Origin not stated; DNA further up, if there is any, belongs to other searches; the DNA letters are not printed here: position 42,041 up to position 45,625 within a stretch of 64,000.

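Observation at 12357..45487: Near-identical, extremely GC-rich 1.17-kb inverted repeat encodes the motor domains of two convergent kinesin-3 genes and brackets a 30.7-kb gene block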

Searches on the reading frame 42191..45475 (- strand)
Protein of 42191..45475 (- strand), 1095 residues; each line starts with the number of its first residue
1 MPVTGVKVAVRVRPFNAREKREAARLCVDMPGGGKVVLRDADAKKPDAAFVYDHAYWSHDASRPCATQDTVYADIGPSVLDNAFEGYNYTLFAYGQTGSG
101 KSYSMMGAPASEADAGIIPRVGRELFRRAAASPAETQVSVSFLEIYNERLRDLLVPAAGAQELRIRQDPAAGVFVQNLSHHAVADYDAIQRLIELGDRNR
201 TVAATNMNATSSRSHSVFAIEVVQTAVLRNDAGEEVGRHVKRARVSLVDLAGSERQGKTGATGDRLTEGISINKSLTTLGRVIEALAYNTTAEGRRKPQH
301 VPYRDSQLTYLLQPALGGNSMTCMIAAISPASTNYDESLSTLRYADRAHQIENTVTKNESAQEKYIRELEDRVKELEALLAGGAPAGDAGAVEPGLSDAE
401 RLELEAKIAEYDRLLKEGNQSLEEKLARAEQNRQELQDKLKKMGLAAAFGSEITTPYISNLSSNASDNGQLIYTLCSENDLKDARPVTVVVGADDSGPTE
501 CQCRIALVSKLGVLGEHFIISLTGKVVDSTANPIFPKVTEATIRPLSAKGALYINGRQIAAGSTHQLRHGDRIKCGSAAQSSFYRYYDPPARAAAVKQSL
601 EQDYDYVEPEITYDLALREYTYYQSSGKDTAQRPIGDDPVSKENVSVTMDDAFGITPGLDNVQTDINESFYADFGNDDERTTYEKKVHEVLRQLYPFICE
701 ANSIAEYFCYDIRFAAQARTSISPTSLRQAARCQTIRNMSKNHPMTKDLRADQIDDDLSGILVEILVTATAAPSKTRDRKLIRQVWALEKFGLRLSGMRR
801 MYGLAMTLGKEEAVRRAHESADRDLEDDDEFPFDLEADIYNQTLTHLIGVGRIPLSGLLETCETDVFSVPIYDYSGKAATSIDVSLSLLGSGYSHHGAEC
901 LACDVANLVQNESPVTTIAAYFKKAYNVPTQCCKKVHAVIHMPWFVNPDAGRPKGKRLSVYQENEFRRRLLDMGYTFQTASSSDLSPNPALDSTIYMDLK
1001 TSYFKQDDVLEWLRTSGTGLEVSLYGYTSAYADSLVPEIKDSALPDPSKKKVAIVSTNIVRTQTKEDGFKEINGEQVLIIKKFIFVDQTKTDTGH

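Call 31: list_cluster_members(proteins=[P0001, P0002, P0004, P0007, window:42191-45475:-])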
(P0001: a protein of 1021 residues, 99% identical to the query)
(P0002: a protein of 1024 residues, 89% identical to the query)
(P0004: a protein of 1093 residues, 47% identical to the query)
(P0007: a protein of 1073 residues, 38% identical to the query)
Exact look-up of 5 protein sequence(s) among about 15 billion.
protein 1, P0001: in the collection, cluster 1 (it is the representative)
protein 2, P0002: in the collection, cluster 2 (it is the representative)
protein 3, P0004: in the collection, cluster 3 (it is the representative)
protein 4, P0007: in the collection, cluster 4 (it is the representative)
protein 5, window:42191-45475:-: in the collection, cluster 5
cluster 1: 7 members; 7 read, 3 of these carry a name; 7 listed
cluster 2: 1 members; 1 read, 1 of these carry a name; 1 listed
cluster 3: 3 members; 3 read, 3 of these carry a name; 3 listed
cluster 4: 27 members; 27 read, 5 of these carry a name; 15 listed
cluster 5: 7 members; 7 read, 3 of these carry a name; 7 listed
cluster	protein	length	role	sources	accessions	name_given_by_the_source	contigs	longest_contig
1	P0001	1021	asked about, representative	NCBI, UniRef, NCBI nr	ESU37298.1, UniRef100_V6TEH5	Kinesin-like protein [Giardia duodenalis] | Kinesin-like protein n=1 Tax=Giardia intestinalis TaxID=5741 RepID=V6TEH5_GIAIN | Kinesin-like protein [Giardia intestinalis]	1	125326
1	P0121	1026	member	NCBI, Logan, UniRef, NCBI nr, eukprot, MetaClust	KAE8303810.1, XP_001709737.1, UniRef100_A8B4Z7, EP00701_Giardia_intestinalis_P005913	Kinesin-3 [Giardia duodenalis] | Kinesin-3 n=1 Tax=Giardia intestinalis (strain ATCC 50803 / WB clone C6) TaxID=184922 ... | Kinesin-3 [Giardia intestinalis]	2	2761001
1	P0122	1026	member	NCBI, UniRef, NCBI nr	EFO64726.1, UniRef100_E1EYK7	Kinesin-3 [Giardia lamblia P15] | Kinesin-3 n=1 Tax=Giardia intestinalis (strain P15) TaxID=658858 RepID=E1EYK7_GIAIA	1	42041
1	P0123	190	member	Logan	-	-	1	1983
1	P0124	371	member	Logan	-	-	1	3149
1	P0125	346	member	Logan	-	-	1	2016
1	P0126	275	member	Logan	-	-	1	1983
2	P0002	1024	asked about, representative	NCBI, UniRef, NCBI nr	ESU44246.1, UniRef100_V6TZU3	Kinesin-like protein [Giardia duodenalis] | Kinesin-like protein n=1 Tax=Giardia intestinalis TaxID=5741 RepID=V6TZU3_GIAIN | Kinesin-like protein [Giardia intestinalis]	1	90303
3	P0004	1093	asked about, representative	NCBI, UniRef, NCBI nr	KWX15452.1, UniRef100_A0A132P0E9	Kinesin motor domain protein/ Kinesin-3 [Giardia duodenalis assemblage B] | Kinesin motor domain protein/ Kinesin-3 n=1 Tax=Giardia duodenalis assemblage B ... | Kinesin motor domain protein/ Kinesin-3 [Giardia intestinalis assemblage B]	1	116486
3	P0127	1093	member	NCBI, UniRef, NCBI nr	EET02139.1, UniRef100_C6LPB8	Kinesin-3 [Giardia duodenalis ATCC 50581] | Kinesin-3 n=2 Tax=Giardia intestinalis TaxID=5741 RepID=C6LPB8_GIAIB | Kinesin-3 [Giardia intestinalis ATCC 50581]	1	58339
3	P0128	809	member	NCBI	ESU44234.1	Kinesin motor domain protein, partial [Giardia duodenalis]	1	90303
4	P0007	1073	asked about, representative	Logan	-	-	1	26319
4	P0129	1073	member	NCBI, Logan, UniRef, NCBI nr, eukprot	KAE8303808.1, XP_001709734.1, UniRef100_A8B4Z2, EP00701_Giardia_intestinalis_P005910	Kinesin-3 [Giardia duodenalis] | Kinesin-3 n=1 Tax=Giardia intestinalis (strain ATCC 50803 / WB clone C6) TaxID=184922 ... | Kinesin-3 [Giardia intestinalis]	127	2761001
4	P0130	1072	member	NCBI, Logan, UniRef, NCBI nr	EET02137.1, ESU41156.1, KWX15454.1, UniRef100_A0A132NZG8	Kinesin-3 [Giardia duodenalis assemblage B] | Kinesin-3 n=3 Tax=Giardia intestinalis TaxID=5741 RepID=A0A132NZG8_GIAIN | Kinesin-3 [Giardia intestinalis ATCC 50581]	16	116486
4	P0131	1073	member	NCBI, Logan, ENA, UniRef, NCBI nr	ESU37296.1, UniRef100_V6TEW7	Kinesin-like protein [Giardia duodenalis] | Kinesin-like protein n=1 Tax=Giardia intestinalis TaxID=5741 RepID=V6TEW7_GIAIN | Kinesin-like protein [Giardia intestinalis]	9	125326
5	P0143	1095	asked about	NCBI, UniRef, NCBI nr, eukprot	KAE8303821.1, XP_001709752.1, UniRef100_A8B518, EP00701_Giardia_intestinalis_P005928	Kinesin-3 [Giardia duodenalis] | Kinesin-3 n=1 Tax=Giardia intestinalis (strain ATCC 50803 / WB clone C6) TaxID=184922 ... | Kinesin-3 [Giardia intestinalis]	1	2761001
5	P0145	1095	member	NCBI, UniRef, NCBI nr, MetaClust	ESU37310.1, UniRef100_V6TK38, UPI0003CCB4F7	Kinesin motor domain protein [Giardia duodenalis] | Kinesin motor domain protein n=1 Tax=Giardia intestinalis TaxID=5741 RepID=V6TK38_GIAIN | Kinesin motor domain protein [Giardia intestinalis]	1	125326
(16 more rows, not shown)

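Call 51: search_protein_families(library=pfam, proteins=[window:42191-45475:-], max_evalue=0.01)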
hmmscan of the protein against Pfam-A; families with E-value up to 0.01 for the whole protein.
window:42191-45475:- (1095 aa): 3 families
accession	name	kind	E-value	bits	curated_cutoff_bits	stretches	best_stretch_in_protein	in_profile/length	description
PF00225.29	Kinesin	-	8.4e-106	354.1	29.3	1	11-351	1-327/327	Kinesin motor domain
PF16796.11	Microtub_bd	-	2.5e-15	57.1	27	1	43-154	53-155/155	Microtubule binding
PF00498.31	FHA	-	0.00012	22.8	20.7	1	501-576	7-67/67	FHA domain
